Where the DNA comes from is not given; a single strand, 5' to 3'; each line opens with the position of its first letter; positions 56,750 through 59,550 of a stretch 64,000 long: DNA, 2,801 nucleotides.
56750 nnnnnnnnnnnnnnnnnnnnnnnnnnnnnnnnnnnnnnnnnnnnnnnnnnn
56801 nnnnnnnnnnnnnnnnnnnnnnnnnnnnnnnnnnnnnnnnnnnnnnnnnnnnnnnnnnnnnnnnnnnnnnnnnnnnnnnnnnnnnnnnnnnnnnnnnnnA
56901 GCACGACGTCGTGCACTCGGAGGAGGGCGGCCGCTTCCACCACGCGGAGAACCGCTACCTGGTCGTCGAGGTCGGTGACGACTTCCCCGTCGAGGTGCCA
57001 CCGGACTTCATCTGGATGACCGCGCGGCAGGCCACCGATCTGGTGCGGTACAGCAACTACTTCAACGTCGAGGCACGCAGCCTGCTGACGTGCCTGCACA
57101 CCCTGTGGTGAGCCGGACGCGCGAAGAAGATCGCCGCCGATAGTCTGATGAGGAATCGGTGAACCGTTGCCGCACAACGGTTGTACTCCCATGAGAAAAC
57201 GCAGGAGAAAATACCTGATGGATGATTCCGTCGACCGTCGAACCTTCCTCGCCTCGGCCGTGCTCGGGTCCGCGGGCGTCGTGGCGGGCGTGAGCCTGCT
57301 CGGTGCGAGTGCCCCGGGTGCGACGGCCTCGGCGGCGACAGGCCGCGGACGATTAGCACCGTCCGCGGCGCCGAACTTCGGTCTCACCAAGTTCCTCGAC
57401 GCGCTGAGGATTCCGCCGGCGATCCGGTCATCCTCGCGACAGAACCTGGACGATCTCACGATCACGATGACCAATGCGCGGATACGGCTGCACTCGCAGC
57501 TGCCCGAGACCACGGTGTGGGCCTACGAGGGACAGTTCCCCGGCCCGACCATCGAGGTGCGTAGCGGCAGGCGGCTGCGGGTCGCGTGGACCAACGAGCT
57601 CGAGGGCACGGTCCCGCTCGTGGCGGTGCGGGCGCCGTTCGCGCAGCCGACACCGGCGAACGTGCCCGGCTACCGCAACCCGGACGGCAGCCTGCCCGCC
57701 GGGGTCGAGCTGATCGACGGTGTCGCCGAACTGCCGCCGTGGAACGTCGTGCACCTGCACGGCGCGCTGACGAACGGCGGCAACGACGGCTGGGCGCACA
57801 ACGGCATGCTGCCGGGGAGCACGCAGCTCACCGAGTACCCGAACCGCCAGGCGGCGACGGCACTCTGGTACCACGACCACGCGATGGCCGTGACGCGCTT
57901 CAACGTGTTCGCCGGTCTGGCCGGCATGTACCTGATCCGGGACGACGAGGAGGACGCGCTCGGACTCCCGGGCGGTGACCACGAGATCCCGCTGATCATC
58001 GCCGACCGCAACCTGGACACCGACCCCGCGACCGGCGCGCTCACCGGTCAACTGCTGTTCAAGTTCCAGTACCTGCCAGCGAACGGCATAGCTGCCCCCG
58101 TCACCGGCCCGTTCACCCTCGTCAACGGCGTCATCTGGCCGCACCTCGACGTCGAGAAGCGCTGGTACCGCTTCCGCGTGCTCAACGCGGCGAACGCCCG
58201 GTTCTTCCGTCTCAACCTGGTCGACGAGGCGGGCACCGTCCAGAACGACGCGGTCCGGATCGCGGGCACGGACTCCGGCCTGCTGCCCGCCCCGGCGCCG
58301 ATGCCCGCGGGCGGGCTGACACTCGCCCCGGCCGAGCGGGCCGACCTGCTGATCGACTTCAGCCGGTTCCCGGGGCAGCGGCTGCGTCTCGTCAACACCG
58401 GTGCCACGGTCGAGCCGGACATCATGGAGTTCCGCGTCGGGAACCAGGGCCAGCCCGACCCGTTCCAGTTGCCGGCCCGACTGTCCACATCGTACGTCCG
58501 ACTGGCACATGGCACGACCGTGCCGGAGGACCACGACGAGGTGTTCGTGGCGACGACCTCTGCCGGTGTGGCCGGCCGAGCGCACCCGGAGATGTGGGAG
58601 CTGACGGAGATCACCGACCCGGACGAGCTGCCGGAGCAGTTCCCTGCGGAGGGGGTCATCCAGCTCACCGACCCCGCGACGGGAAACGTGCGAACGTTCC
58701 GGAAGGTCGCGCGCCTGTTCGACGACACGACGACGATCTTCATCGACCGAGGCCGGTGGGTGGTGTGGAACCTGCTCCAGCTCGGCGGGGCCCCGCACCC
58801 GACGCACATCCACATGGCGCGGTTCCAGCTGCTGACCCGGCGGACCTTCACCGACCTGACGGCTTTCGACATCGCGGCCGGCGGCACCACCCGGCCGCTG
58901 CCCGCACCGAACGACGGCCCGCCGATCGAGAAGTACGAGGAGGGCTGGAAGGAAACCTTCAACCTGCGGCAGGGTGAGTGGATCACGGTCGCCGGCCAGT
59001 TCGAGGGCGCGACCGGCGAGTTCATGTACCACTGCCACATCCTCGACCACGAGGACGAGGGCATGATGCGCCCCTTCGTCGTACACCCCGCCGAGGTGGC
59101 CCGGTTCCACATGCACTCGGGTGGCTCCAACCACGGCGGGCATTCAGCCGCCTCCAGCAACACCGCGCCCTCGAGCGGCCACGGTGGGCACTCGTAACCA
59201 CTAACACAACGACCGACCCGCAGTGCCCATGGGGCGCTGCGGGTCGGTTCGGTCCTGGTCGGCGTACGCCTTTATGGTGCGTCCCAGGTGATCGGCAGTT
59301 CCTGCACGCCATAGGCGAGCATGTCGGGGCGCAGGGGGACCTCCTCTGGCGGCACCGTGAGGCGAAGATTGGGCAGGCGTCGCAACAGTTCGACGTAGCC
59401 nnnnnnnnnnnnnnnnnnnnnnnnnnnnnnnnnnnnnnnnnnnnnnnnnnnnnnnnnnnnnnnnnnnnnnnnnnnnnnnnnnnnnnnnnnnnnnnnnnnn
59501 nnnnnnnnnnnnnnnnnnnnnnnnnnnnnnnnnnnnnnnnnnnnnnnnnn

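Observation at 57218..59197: Tat-exported multicopper oxidase inside the rif-like block: candidate dedicated rifamycin oxidase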

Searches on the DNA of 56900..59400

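Call 39: search_rna_families(source=window, start=56900, end=59400, threshold=evalue, max_evalue=5)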
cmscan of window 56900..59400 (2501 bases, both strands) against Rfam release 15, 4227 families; matches with E-value up to 5: 2.
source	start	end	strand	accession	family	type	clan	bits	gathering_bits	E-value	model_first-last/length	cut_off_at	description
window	57499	57545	+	RF02802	PyrR204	Gene; snRNA; snoRNA; HACA-box;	-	20.7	71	0.4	5-54/57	no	Pyrobaculum sRNA 204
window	57141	57170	+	RF01120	sR33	Gene; snRNA; snoRNA; CD-box;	-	16.1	37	3.9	1-55/55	no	Small nucleolar RNA sR33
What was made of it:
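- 57150..57217 (+): Leader region holding the conserved motif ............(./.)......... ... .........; Shine-Dalgarno AGGAG at 57203-57207. No Rfam match (call 39).
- Tried and rejected: There is no Rfam match at E up to 5 (call 39).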
